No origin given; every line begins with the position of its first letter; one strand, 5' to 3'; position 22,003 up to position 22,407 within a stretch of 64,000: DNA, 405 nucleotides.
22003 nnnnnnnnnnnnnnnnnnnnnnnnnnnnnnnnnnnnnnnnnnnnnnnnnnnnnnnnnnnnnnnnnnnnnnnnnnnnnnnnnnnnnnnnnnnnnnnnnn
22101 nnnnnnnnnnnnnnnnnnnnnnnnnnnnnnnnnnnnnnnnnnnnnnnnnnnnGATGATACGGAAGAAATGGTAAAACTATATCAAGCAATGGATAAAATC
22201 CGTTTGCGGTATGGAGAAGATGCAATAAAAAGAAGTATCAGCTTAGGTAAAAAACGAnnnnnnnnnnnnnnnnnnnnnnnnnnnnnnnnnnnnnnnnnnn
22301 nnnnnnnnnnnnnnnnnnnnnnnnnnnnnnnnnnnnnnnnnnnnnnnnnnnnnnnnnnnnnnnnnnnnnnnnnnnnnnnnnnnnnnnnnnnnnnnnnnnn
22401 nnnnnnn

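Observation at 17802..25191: SOS-like mutagenesis/repair island: LexA-like repressor, two DnaQ exonuclease paralogs (one fused to GIY-YIG) and a coupled dinB-dnaE2 pair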

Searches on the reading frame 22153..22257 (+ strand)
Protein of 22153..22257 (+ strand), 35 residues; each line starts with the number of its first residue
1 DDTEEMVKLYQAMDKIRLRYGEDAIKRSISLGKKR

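Call 41: search_solved_structures(query=A2, max_evalue=10, show_alignments=3)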
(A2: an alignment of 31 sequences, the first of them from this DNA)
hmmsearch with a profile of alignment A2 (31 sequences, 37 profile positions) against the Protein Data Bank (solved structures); distinct sequences matched with E-value up to 10: 12.
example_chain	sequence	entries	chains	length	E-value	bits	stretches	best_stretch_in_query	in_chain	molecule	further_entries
3cmu_A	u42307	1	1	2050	0.0094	18.5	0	14-27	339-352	Protein recA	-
3cmt_A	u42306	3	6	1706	0.024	17.2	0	14-27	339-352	Protein recA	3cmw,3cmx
2igs_A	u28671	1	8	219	0.11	15.1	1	10-27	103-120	Hypothetical protein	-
3cmv_A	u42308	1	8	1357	0.12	15.1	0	14-27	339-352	Protein recA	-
3dfg_A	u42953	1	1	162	0.41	13.3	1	12-23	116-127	Regulatory protein recX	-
6y6k_A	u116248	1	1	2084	1.1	11.9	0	18-31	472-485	RNA-dependent RNA polymerase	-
8as6_A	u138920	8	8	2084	1.1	11.9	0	18-31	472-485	RNA-dependent RNA-polymerase L protein | RNA-directed RNA polymerase | RNA-directed RNA polymerase L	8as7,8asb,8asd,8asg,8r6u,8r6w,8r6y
7alp_U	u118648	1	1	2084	1.2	11.8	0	18-31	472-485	Replicase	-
6l42_A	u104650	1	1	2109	1.2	11.8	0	18-31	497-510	RNA polymerase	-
6n5u_A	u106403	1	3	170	1.3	11.7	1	5-24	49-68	Protein SCO1 homolog 1, mitochondrial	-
8roq_O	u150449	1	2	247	1.3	11.7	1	14-32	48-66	Pre-hexon-linking protein VIII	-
4wbt_A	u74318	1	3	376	1.5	11.5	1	11-30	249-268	Probable histidinol-phosphate aminotransferase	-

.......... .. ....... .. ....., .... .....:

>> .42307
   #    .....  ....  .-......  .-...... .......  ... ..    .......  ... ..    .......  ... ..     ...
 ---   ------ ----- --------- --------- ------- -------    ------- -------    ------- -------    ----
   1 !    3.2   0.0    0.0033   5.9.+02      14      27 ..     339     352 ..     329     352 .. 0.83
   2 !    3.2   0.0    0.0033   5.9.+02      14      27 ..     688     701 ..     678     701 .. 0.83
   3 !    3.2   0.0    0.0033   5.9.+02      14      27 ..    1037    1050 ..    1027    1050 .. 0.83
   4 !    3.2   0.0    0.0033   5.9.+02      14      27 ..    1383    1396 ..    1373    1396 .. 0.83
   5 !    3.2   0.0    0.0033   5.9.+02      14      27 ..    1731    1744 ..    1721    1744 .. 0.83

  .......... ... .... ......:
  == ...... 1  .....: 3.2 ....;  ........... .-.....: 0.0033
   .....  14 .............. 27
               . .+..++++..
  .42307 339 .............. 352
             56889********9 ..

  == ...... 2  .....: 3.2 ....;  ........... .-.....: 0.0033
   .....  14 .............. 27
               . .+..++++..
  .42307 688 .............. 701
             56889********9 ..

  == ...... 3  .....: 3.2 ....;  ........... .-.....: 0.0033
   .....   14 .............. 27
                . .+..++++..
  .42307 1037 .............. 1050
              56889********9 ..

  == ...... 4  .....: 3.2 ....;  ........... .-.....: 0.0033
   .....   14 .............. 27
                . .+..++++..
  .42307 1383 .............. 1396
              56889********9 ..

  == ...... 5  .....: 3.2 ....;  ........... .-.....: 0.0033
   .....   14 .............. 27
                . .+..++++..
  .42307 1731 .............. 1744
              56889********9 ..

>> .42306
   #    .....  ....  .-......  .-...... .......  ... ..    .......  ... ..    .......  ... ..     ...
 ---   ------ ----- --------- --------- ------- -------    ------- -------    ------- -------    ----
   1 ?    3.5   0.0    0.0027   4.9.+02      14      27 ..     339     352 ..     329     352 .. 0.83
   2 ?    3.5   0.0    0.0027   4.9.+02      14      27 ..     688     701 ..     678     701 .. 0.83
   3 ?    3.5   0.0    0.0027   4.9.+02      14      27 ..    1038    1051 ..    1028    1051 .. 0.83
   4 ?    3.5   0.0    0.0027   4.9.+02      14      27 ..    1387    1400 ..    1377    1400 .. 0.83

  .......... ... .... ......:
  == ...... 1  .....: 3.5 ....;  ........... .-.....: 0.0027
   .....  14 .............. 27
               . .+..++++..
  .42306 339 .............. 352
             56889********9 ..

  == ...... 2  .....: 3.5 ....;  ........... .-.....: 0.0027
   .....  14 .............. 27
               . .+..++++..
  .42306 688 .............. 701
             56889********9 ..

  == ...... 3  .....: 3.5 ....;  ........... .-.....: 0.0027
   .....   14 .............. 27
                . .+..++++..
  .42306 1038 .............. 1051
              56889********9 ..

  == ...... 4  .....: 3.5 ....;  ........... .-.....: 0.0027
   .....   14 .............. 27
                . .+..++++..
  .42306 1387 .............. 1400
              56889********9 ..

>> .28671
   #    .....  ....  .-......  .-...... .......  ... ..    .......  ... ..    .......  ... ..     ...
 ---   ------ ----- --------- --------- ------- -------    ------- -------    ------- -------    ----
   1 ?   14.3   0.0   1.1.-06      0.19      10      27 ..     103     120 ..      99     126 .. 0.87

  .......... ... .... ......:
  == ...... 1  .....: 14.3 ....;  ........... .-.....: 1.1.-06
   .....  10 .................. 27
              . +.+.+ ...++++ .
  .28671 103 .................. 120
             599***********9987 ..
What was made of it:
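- The RecA-NT match is weak: E = 0.009, reached only on a multi-copy RecA fusion chain (call 41).
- Tried and rejected: Replaced by a profile search (call 41).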
